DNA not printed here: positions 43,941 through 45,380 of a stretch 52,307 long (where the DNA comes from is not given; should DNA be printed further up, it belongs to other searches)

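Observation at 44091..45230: Mitochondrial-type single-chain PheRS in a bacterial context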

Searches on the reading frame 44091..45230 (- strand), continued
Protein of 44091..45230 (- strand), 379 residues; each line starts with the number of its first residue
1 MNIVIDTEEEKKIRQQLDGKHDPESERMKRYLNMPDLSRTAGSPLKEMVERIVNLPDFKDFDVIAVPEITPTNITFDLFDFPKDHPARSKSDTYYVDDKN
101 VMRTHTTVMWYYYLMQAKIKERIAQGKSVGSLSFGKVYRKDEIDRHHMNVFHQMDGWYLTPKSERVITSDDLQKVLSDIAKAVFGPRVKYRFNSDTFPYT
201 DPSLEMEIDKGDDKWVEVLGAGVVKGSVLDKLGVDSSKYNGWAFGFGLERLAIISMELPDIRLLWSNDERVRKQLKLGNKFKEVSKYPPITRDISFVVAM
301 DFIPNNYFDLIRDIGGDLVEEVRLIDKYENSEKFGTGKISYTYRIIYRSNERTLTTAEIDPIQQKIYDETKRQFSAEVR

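Call 34: find_related_loci(query=window:44091-45230:-, collection=viral_contigs, flank=10000)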
Query window:44091-45230:- (379 aa) in viral_contigs; peptide patterns used: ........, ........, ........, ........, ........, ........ (x = any residue, [..] = any of these).
15 stretches matched a pattern, but none encodes a relative of the query by tblastn (E <= 1e-3).

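Call 38: list_cluster_members(proteins=[P0180, P0210, P0163, P0166, P0186, P0177, P0141, P0173, P0224, P0264])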
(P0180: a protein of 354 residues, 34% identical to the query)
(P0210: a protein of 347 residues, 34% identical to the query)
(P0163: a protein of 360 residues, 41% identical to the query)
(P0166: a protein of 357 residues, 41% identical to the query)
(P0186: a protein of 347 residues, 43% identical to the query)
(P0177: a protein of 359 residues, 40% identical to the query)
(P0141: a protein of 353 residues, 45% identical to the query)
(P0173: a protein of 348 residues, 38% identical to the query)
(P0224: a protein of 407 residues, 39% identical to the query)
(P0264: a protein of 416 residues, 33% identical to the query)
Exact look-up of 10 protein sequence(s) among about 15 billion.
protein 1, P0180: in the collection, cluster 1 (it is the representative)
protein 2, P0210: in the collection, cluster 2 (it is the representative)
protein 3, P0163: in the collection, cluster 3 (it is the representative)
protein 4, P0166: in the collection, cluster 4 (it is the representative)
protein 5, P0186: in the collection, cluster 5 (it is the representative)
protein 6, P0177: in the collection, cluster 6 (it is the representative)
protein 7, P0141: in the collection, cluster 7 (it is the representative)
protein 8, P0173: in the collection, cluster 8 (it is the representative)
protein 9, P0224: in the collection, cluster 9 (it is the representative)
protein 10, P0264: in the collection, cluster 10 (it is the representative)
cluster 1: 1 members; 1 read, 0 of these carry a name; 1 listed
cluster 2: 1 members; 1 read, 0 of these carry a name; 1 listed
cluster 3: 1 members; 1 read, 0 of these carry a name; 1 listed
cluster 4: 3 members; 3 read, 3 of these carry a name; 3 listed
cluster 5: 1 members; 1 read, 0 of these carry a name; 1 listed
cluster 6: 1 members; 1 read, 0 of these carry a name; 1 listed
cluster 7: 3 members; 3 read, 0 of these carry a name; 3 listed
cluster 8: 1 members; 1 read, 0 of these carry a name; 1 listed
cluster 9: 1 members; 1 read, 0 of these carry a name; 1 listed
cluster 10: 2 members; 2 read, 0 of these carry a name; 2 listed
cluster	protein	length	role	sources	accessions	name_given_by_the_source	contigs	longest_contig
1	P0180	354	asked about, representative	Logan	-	-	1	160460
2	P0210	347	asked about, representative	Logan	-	-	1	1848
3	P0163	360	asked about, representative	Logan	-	-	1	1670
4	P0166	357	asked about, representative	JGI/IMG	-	phenylalanyl-tRNA synthetase alpha chain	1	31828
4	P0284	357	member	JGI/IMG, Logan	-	phenylalanyl-tRNA synthetase alpha chain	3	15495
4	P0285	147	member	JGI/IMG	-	phenylalanyl-tRNA synthetase alpha chain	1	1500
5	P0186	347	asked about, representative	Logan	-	-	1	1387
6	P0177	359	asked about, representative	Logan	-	-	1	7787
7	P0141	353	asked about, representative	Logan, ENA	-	-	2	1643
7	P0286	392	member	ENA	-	-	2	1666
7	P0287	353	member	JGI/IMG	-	-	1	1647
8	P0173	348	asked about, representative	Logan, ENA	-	-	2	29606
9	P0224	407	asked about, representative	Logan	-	-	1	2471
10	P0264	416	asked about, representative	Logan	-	-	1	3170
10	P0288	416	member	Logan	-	-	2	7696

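Call 50: predict_structure(alignment_id=A1)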
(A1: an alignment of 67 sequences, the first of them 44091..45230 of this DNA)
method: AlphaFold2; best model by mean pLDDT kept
length: 379 residues; sequences in the alignment: 67
mean_pLDDT: 96.1   pTM: 0.91
mean pLDDT of the five models: 96.1, 96.0, 95.6, 95.4, 95.1
residues with pLDDT >= 90: 367; 70-90: 12; 50-70: 0; < 50: 0
segments of 3 or more residues with pLDDT < 50: none
pLDDT, mean of each block of 10 residues (from residue 1): 92 96 95 97 97 97 98 97 95 97 98 98 98 98 94 98 97 98 96 96 97 95 98 98 98 96 94 94 89 98 95 95 97 96 96 94 98 96
secondary structure, 60 per line:
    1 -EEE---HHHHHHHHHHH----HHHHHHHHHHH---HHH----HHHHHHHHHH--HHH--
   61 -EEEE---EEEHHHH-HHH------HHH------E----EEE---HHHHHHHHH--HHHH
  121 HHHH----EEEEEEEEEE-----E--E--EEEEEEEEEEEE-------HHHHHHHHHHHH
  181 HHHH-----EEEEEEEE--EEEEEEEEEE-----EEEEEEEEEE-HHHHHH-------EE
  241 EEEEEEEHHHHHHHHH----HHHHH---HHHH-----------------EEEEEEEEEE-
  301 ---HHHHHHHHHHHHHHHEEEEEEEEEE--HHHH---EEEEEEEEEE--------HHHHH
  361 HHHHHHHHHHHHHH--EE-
elements in order: E2-4 H8-18 H23-33 H44-53 E62-65 E69-71 H72-75 E100-102 H106-114 H117-124 E129-138 E150-161 H169-184 E190-197 E200-209 E215-224 H226-231 E239-247 H248-256 H261-265 H269-272 E290-299 H304-318 E319-328 H331-334 E338-347 H356-374

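Call 53: fold_search(model_id=the predicted structure, library=pdb)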
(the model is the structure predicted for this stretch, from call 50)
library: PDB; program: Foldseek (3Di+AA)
matches with E <= 10: 1371; with E <= 0.001: 685
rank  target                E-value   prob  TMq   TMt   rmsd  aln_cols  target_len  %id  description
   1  5mgv                  2.8e-34  1.00  0.79  0.74   3.1       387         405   33  Kinetic and Structural Changes in HsmtPheRS, Induced by Pathogenic Mutations in Human FARS2 (released 2017-05-03)
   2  5mgh                  6.3e-34  1.00  0.80  0.75   3.2       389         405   32  Crystal structure of pathogenic mutants of human mitochodnrial PheRS (released 2017-05-03)
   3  3cmq                  9.4e-34  1.00  0.78  0.73   3.6       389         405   32  Crystal structure of human mitochondrial phenylalanine tRNA synthetase (released 2008-07-01)
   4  5mgw                  1.3e-33  1.00  0.79  0.74   3.2       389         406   32  Kinetic and Structural Changes in HsmtPheRS, Induced by Pathogenic Mutations in Human FARS2 (released 2017-05-03)
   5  5mgu                  1.8e-33  1.00  0.79  0.74   3.2       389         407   32  Kinetic and Structural Changes in HsmtPheRS, Induced by Pathogenic Mutations in Human FARS2 (released 2017-05-03)
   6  8p8x                  2.6e-33  1.00  0.79  0.75   3.2       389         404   33  Crystal structure of a pathogenic mutant variant of human mitochodnrial PheRS (released 2023-08-16)
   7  3tup_A                2.3e-32  1.00  0.58  0.55  19.4       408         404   32  Crystal structure of human mitochondrial PheRS complexed with tRNAPhe in the active open state (released 2011-11-23)
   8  2rhs_C                1.5e-23  1.00  0.55  0.76  16.7       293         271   30  PheRS from Staphylococcus haemolyticus- rational protein engineering and inhibitor studies (released 2007-11-06)
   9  2rhq_A                3.1e-23  1.00  0.55  0.76  15.2       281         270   31  PheRS from Staphylococcus haemolyticus- rational protein engineering and inhibitor studies (released 2007-11-06)
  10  2rhs_A                1.2e-22  1.00  0.55  0.82  13.8       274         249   31  PheRS from Staphylococcus haemolyticus- rational protein engineering and inhibitor studies (released 2007-11-06)
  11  9drt_D                7.2e-22  1.00  0.55  0.61   7.0       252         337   30  Crystal structure of the complex of M. tuberculosis PheRS with cognate precursor tRNA and fragment DDD00805735 (released 2025-06-04)
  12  7k98_A                8.5e-22  1.00  0.54  0.60   7.0       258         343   29  Preaminoacylation complex of M. tuberculosis PheRS with cognate precursor tRNA and 5'-O-(N-phenylalanyl)sulfamoyl-aden (released 2021-05-12)
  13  9a5b_A                1.1e-21  1.00  0.54  0.60  16.7       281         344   30  Integrative model of SYFA-SYFB by crosslinking MS and deep learning (released 2024-09-18)
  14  4p71_C                1.4e-21  1.00  0.54  0.84   6.5       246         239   30  Apo PheRS from P. aeuriginosa (released 2014-06-25)
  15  9drs_A                1.6e-21  1.00  0.55  0.62   7.1       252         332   30  Crystal structure of M. tuberculosis PheRS-tRNA complex bound to inhibitor D-116 (released 2025-02-12)
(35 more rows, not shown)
